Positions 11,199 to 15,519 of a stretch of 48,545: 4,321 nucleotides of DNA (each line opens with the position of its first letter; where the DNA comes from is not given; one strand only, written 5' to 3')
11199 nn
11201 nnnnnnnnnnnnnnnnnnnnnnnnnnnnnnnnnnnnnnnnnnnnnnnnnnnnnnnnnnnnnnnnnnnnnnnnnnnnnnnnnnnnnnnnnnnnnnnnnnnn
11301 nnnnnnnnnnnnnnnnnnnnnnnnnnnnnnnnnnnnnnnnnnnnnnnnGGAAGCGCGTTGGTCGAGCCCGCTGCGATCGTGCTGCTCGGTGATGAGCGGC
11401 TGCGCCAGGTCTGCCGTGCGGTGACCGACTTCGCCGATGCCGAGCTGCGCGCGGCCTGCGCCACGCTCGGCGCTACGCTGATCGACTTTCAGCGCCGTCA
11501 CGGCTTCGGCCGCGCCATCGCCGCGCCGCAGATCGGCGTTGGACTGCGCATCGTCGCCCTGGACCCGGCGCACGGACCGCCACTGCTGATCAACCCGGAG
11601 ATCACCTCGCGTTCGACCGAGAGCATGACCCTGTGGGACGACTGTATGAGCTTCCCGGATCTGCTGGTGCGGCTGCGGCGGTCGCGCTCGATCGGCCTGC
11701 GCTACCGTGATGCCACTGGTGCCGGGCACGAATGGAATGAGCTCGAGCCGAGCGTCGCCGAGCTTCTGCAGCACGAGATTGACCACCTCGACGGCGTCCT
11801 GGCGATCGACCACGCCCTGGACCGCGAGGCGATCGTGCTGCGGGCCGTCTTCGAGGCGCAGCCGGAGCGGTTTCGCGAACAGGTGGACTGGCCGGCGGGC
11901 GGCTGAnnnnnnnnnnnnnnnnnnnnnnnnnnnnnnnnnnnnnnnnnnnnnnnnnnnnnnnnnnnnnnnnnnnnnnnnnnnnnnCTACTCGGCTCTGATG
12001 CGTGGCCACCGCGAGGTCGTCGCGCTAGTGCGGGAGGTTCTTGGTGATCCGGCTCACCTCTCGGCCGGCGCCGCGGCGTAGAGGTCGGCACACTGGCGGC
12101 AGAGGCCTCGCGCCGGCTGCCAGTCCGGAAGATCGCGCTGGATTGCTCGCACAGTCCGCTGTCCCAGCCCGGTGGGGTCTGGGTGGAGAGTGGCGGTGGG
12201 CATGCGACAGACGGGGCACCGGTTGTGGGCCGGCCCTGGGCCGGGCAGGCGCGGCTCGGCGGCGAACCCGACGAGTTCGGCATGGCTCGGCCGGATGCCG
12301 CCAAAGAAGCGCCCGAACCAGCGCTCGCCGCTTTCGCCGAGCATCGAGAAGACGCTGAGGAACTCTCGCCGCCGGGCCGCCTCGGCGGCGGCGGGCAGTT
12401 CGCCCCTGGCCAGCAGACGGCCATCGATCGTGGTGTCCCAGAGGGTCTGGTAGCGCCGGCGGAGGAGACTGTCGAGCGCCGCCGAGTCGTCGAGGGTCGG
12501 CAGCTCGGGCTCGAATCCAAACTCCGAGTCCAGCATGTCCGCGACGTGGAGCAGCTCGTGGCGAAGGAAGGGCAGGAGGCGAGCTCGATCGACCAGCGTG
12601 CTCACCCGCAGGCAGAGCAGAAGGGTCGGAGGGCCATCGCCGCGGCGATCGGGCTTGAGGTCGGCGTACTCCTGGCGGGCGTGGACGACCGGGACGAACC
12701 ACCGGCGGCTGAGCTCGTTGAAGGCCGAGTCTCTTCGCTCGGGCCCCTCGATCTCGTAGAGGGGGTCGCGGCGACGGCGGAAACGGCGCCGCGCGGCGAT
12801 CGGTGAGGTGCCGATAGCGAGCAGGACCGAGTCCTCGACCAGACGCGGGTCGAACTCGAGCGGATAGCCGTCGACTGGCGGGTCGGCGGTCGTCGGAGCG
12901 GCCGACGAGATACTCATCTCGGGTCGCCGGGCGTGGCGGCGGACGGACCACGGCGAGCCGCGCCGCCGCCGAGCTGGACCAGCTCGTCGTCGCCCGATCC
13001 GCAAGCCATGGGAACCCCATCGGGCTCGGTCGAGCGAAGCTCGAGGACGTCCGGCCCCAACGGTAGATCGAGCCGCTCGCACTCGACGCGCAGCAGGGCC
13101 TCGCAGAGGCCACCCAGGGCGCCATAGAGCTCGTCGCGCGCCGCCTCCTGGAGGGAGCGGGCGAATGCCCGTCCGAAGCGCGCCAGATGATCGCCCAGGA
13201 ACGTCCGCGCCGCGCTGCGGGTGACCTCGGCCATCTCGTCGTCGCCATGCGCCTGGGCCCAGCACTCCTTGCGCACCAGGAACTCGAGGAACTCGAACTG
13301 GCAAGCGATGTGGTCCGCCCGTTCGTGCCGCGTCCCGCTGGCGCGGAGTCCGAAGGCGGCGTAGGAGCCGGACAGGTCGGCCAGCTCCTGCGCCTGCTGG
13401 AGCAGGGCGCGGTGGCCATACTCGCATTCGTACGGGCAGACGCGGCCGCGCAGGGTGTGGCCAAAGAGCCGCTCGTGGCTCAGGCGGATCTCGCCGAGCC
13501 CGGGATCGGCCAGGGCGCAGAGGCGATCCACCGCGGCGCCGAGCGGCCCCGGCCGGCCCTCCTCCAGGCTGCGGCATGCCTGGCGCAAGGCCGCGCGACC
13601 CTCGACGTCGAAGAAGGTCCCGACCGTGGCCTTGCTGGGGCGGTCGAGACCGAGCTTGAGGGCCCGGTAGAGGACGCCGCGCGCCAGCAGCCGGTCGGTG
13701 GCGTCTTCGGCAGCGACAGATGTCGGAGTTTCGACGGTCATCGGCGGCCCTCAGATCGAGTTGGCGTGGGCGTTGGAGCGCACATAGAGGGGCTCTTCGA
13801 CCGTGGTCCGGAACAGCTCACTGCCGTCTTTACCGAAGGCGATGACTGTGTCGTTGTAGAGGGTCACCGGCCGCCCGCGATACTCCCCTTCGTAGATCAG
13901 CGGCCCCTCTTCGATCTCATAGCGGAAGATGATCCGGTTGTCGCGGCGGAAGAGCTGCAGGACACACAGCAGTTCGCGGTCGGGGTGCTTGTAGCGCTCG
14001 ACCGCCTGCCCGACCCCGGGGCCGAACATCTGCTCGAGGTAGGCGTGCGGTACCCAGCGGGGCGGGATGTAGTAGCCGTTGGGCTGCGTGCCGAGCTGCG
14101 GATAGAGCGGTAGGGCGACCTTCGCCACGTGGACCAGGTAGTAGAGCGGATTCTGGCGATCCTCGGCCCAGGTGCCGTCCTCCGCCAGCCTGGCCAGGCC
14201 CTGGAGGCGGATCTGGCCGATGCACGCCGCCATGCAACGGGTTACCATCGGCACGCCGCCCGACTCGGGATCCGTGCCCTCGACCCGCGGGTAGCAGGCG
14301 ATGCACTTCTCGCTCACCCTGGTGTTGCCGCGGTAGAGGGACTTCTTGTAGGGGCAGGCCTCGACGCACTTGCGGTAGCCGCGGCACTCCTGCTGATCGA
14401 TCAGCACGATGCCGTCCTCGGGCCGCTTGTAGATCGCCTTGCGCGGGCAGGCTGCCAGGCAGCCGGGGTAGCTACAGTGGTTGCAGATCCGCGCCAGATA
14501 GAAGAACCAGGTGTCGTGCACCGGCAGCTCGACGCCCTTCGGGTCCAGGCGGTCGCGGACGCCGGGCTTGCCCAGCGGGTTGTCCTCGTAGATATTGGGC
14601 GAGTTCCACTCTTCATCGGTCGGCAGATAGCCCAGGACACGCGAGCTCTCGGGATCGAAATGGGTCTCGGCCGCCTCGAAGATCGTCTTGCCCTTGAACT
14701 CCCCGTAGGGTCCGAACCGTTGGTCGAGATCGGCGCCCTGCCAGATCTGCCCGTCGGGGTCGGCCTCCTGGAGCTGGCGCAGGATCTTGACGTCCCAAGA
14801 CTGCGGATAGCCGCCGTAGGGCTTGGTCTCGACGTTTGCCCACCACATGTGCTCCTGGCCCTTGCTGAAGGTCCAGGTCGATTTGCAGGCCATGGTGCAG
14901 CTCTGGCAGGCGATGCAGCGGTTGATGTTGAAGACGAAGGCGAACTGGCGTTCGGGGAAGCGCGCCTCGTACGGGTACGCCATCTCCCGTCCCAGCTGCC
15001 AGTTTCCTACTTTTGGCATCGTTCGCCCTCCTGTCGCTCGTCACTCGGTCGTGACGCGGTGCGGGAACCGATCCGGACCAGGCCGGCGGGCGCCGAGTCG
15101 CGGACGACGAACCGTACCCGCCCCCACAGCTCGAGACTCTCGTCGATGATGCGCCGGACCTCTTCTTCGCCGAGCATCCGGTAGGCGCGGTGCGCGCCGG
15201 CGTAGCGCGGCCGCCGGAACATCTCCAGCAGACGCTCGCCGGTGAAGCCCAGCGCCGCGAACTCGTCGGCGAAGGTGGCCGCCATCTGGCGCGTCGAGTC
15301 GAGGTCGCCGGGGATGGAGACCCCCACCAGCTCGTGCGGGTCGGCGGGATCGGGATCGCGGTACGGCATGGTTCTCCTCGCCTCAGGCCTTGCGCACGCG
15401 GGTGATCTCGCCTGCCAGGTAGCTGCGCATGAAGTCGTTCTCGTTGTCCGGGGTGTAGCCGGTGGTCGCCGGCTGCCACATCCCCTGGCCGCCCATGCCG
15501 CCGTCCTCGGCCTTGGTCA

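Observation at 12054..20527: Periplasmic NXR-type molybdoenzyme operon with non-canonical layout (gamma-alpha-X-beta-chaperone-Y)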

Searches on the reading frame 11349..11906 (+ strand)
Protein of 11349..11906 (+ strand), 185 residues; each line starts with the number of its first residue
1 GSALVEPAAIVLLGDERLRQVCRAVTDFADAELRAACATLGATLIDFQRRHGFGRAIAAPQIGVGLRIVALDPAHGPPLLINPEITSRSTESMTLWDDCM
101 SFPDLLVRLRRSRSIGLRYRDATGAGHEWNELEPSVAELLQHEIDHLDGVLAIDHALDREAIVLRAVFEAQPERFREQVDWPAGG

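Call 37: search_protein_families(library=pfam, proteins=[window:11349-11906:+], max_evalue=0.001)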
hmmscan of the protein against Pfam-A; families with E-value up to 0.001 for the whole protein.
window:11349-11906:+ (185 aa): 1 family
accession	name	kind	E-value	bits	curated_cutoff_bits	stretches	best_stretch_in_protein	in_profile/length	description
PF01327.26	Pep_deformylase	-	3e-33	115.1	22.8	1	9-158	3-152/156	Polypeptide deformylase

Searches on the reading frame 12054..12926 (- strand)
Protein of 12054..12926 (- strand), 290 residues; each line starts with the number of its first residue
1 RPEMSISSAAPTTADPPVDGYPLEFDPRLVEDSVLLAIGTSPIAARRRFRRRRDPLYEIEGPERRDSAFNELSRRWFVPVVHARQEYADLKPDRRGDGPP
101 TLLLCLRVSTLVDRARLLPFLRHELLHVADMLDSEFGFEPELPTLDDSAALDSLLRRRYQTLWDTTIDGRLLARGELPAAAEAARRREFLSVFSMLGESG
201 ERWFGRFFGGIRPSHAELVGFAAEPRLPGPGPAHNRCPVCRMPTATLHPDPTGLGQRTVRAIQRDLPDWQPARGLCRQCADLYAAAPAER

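Call 5: search_protein_families(library=pfam, proteins=[window:12054-12926:-], max_evalue=0.01)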
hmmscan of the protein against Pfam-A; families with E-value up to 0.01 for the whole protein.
window:12054-12926:- (290 aa): 0 families

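Call 6: search_protein_families(library=ncbifam, proteins=[window:12054-12926:-], max_evalue=0.01)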
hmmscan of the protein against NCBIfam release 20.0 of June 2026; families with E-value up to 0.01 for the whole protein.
window:12054-12926:- (290 aa): 0 families

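Call 44: find_homologous_proteins(query=window:12054-12917:-, max_evalue=0.001)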
Query window:12054-12917:- (287 aa): 197 proteins with E <= 0.001 among 8000 candidates; the best 120 are listed.
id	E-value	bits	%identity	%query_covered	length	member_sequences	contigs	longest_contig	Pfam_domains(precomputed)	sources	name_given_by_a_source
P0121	5.4e-190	648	100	100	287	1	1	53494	-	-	-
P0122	5.4e-140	484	73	93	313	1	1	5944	-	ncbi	ncbi:MAG: hypothetical protein ACE5EG_01410 [Thermoanaerobaculia bacterium]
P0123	3.2e-130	452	69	99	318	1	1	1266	-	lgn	-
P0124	4.2e-104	366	60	92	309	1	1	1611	-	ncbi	-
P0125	4.8e-99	349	56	97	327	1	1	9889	-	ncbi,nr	ncbi:MAG: hypothetical protein GY769_21865 [bacterium]|nr:hypothetical protein [bacterium]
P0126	6.3e-98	346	55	98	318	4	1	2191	-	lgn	-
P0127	2.1e-95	337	55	99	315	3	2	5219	-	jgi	jgi:hypothetical protein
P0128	5.8e-95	336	54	99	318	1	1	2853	-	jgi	jgi:hypothetical protein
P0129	2.6e-93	331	56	94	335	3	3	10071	-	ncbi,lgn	-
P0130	4.3e-89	317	52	99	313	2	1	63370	-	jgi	jgi:hypothetical protein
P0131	5.9e-78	280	48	94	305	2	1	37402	-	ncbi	-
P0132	5.6e-77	277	47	99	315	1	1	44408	-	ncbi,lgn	ncbi:MAG: hypothetical protein ACE5GX_04150 [Thermoanaerobaculia bacterium]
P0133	1.6e-73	266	49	91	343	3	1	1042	-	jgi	-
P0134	2.4e-72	262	47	92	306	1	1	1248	-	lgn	-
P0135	3.4e-72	261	47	92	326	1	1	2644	-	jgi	jgi:hypothetical protein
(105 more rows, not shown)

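Call 45: find_encoding_contigs(protein=P0121, flank=10000, max_places=3)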
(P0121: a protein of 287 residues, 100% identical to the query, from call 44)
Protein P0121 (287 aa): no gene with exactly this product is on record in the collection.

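Call 55: predict_structure(alignment_id=A1)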
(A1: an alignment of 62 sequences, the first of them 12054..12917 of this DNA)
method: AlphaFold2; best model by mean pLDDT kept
length: 287 residues; sequences in the alignment: 62
mean_pLDDT: 86.6   pTM: 0.79
mean pLDDT of the five models: 86.6, 86.7, 85.2, 84.8, 84.1
residues with pLDDT >= 90: 171; 70-90: 81; 50-70: 16; < 50: 19
segments of 3 or more residues with pLDDT < 50: 1-8, 10-15, 74-77
pLDDT, mean of each block of 10 residues (from residue 1): 43 56 78 89 93 94 84 55 87 86 88 94 97 96 90 97 98 96 97 92 98 97 72 84 87 95 94 94 80
secondary structure, 60 per line:
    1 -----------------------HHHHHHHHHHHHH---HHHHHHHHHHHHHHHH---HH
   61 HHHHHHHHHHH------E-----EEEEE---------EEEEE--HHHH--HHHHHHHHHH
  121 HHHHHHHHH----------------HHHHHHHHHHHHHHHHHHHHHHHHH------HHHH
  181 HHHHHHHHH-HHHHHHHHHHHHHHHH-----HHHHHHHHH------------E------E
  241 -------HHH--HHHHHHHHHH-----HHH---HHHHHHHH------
elements in order: H24-36 H40-55 H59-71 E84-88 E98-102 H105-108 H111-129 H146-170 H177-189 H191-206 H212-220 H253-262 H274-281

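Call 59: fold_search(model_id=the predicted structure, library=pdb)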
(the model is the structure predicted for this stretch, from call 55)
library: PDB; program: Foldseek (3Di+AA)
matches with E <= 10: 139; with E <= 0.001: 0
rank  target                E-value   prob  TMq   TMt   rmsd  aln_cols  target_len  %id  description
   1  5a42                  7.8e-01  0.08  0.17  0.05  21.0       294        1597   12  Cryo-EM single particle 3D reconstruction of the native conformation of E. coli alpha-2-macroglobulin (ECAM) (released 2015-07-29)
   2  5azs_A                7.8e-01  0.03  0.10  0.08  32.1       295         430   16  Crystal structure of a membrane protein from Pseudomonas aeruginosa (released 2016-06-08)
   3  8hki_E                1.4e+00  0.04  0.11  0.12  19.3       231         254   11  Human TRiC open state (released 2023-12-13)
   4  3lxz_A                1.8e+00  0.10  0.18  0.23  18.2       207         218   14  Structure of probable Glutathione S-transferase(PP0183) from Pseudomonas putida (released 2010-03-09)
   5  3q18_A                1.9e+00  0.18  0.17  0.20   9.1        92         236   20  Human Glutathione Transferase O2 (released 2012-01-25)
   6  3q18_B                2.2e+00  0.12  0.17  0.21  10.9       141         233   18  Human Glutathione Transferase O2 (released 2012-01-25)
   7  4u4j                  2.3e+00  0.04  0.16  0.05  20.6       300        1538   11  Crystal structure of Salmonella alpha-2-macroglobulin mutant Y1175G (released 2014-09-17)
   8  1vgo_B                2.6e+00  0.03  0.11  0.13  20.3       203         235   10  Crystal Structure of Archaerhodopsin-2 (released 2005-10-04)
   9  6vme_V                2.7e+00  0.18  0.18  0.43  10.6       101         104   14  Human ESCRT-I heterotetramer headpiece (released 2020-05-20)
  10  6keq_AA               2.7e+00  0.09  0.17  0.20  11.8       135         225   16  Crystal structure of D113A mutant of Drosophila melanogaster Noppera-bo, glutathione S-transferase epsilon 14 (DmGSTE (released 2019-10-02)
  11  4csf_M                2.9e+00  0.05  0.17  0.19  17.3       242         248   11  Structural insights into Toscana virus RNA encapsidation (released 2014-04-09)
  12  4pur_A                3.0e+00  0.07  0.17  0.22  16.1       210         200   12  Crystal structure of MglA from Francisella tularensis (released 2015-06-24)
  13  4is0                  3.0e+00  0.06  0.14  0.15  11.2       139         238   14  Structural Insights into Omega-Class Glutathione Transferases: A Snapshot of Enzyme Reduction and Identification of the  (released 2013-04-24)
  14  2v0x_B                3.0e+00  0.02  0.10  0.12  26.7       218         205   13  The dimerization domain of LAP2alpha (released 2007-06-26)
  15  3q19_A                3.2e+00  0.13  0.17  0.21   9.2        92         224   21  Human Glutathione Transferase O2 (released 2012-01-25)
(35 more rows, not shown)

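Call 86: search_protein_families(library=pfam, alignment_id=A1, max_evalue=1)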
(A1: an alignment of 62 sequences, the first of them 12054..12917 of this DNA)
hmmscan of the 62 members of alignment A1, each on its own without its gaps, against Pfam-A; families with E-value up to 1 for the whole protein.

A. member 1, window:12054-12917:- (287 aa): 0 families

B. families by the number of members that match (of 62 scanned): 12 families
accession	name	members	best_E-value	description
PF03854.20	zf-P11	3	0.12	P-11 zinc finger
PF09567.15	RE_MamI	2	0.26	MamI restriction endonuclease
PF13977.11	TetR_C_6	1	0.0074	BetI-type transcriptional repressor, C-terminal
PF23161.1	HTH_RNase_II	1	0.015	Double HTH domain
PF06167.18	Peptidase_M90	1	0.053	Glucose-regulated metallo-peptidase M90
PF25403.1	zf-C2H2_ZFAND2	1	0.076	ZFAND2A/B-like C2H2 zinc finger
PF13824.12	zf-Mss51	1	0.095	Zinc-finger of mitochondrial splicing suppressor 51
PF25367.1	DUF7883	1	0.16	Domain of unknown function (DUF7883)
PF02628.20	COX15-CtaA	1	0.17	Cytochrome oxidase assembly protein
PF23475.1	zf-Tbcl_FmdE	1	0.27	FmdE treble clef zinc finger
PF19401.4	DUF5976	1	0.29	Family of unknown function (DUF5976)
PF09824.15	ArsR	1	0.37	ArsR transcriptional regulator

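Call 87: search_solved_structures(query=A1, max_evalue=1)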
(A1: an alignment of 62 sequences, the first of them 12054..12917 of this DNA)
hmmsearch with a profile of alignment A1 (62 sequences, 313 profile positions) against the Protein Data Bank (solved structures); distinct sequences matched with E-value up to 1: 3.
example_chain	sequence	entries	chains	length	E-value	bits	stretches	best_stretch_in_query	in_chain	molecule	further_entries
3fjv_A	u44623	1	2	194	0.21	14.1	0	93-149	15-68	uncharacterized novel protein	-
2ge7_A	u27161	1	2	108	0.39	13.3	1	251-298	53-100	Nucleocapsid protein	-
2ge8_A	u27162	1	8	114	0.43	13.1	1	251-298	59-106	Nucleocapsid protein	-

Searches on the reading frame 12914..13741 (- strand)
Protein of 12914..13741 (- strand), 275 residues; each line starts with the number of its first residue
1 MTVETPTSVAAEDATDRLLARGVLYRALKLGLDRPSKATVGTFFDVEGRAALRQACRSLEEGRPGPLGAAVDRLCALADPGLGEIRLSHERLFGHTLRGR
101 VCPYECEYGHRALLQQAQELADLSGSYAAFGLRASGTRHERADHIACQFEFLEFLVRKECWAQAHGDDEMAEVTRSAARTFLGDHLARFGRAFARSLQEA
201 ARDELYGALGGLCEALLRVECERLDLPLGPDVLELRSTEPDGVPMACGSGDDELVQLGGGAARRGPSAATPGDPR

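Call 5: search_protein_families(library=pfam, proteins=[window:12914-13741:-], max_evalue=0.01)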
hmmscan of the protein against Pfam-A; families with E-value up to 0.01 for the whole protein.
window:12914-13741:- (275 aa): 1 family
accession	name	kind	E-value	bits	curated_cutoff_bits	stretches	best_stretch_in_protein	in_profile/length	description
PF02613.20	Nitrate_red_del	-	3.3e-15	56.8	22.2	1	67-194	8-135/136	Nitrate reductase delta subunit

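Call 6: search_protein_families(library=ncbifam, proteins=[window:12914-13741:-], max_evalue=0.01)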
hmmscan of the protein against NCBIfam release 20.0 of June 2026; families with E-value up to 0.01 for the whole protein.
window:12914-13741:- (275 aa): 3 families
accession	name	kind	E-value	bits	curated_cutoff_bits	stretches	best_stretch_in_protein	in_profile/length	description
TIGR03482.1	DMSO_red_II_cha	subfamily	9.3e-21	74.7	152.3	1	20-224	1-192/197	DMSO reductase family type II enzyme chaperone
NF042981.1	EthbenzDh_ebdD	equivalog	3.7e-08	33.3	360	1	20-212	18-203/222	ethylbenzene dehydrogenase subunit delta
NF003442.0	PRK04976.1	equivalog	1.2e-06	28.6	132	1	98-224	90-208/211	molecular chaperone TorD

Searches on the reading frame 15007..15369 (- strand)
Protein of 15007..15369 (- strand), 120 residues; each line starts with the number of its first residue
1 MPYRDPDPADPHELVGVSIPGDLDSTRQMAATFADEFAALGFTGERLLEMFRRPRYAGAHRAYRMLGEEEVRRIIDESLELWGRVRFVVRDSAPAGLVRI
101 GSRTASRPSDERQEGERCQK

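Call 5: search_protein_families(library=pfam, proteins=[window:15007-15369:-], max_evalue=0.01)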
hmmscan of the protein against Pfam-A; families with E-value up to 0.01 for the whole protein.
window:15007-15369:- (120 aa): 0 families

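Call 6: search_protein_families(library=ncbifam, proteins=[window:15007-15369:-], max_evalue=0.01)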
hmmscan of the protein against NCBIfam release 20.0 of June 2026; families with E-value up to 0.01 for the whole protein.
window:15007-15369:- (120 aa): 0 families

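Call 48: find_homologous_proteins(query=window:15007-15369:-, max_evalue=0.001)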
Query window:15007-15369:- (120 aa): 40 proteins with E <= 0.001 among 48 candidates.
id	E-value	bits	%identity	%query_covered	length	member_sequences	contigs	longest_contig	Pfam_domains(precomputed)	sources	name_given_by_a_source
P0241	1.9e-73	262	100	100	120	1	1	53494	-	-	-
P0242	3.5e-40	155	73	78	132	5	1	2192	-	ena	-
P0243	8.6e-39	150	62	93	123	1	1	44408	-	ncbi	ncbi:MAG: hypothetical protein ACE5GX_04165 [Thermoanaerobaculia bacterium]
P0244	6.1e-38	147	69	70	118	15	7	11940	-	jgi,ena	-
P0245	1.2e-36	143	60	93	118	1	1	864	-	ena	-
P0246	1.2e-36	143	62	90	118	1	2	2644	-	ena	-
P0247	2.6e-36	142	61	93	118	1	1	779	-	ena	-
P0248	7.8e-36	141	64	84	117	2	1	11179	-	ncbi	-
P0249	3.6e-35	139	63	79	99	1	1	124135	-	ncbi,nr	ncbi:MAG TPA: hypothetical protein VLK65_29470 [Vicinamibacteria bacterium]|nr:hypothetical protein 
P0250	1.1e-34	137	70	68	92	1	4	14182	-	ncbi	-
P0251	1.6e-34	136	59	90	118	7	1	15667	-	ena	-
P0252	2.9e-34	136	58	83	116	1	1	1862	-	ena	-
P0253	2.9e-34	136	68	76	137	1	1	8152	-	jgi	jgi:hypothetical protein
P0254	1.6e-33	133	57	91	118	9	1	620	-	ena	-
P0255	2.8e-33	132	57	91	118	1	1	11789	-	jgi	jgi:hypothetical protein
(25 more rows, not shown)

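Call 56: predict_structure(alignment_id=A2)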
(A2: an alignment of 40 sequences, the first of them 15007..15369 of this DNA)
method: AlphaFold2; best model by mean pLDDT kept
length: 120 residues; sequences in the alignment: 40
mean_pLDDT: 76.9   pTM: 0.56
mean pLDDT of the five models: 76.9, 76.4, 76.2, 75.7, 75.7
residues with pLDDT >= 90: 59; 70-90: 14; 50-70: 27; < 50: 20
segments of 3 or more residues with pLDDT < 50: 99-116
pLDDT, mean of each block of 10 residues (from residue 1): 67 59 91 96 97 94 97 98 79 57 43 45
secondary structure, 60 per line:
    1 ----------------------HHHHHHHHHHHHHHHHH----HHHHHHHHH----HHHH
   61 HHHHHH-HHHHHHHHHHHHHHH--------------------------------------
elements in order: H23-39 H44-52 H57-66 H68-82

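Call 60: fold_search(model_id=the predicted structure, library=pdb)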
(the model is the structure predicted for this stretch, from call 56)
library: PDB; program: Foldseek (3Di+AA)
matches with E <= 10: 3; with E <= 0.001: 0
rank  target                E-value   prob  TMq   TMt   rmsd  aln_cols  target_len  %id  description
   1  8hm3_B                5.0e+00  0.06  0.24  0.09  14.0        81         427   21  Complex of PPIase-BfUbb (released 2023-11-29)
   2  4mu5                  6.3e+00  0.09  0.26  0.22   7.1        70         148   18  Crystal structure of murine neuroglobin mutant M144W (released 2014-06-18)
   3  5v7s_C                9.3e+00  0.04  0.21  0.17   9.7        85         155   14  Crystal structure of Influenza A virus matrix protein M1 (NLS-88E, pH 6.2) (released 2017-04-12)

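Call 85: search_protein_families(library=pfam, alignment_id=A2, max_evalue=1)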
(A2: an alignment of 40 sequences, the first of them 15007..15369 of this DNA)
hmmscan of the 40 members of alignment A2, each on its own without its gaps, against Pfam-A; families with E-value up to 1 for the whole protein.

A. member 1, window:15007-15369:- (120 aa): 0 families

B. families by the number of members that match (of 40 scanned): 9 families
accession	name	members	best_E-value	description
PF02313.22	Fumarate_red_D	6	0.014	Fumarate reductase subunit D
PF09288.16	UBA_3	4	0.014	Fungal ubiquitin-associated domain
PF17102.10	Stealth_CR3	4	0.081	Stealth protein CR3, conserved region 3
PF05199.19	GMC_oxred_C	2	0.0053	GMC oxidoreductase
PF13728.12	TraF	1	0.034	F plasmid transfer operon protein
PF14155.11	DUF4307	1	0.13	Domain of unknown function (DUF4307)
PF07483.16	W_rich_C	1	0.16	Tryptophan-rich Synechocystis species C-terminal domain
PF16359.11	RcsD_ABL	1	0.21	RcsD-ABL domain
PF19690.4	DUF6191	1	0.56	Family of unknown function (DUF6191)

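Call 88: search_solved_structures(query=A2, max_evalue=1)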
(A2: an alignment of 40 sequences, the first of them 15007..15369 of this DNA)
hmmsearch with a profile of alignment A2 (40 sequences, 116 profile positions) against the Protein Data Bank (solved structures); distinct sequences matched with E-value up to 1: 0.
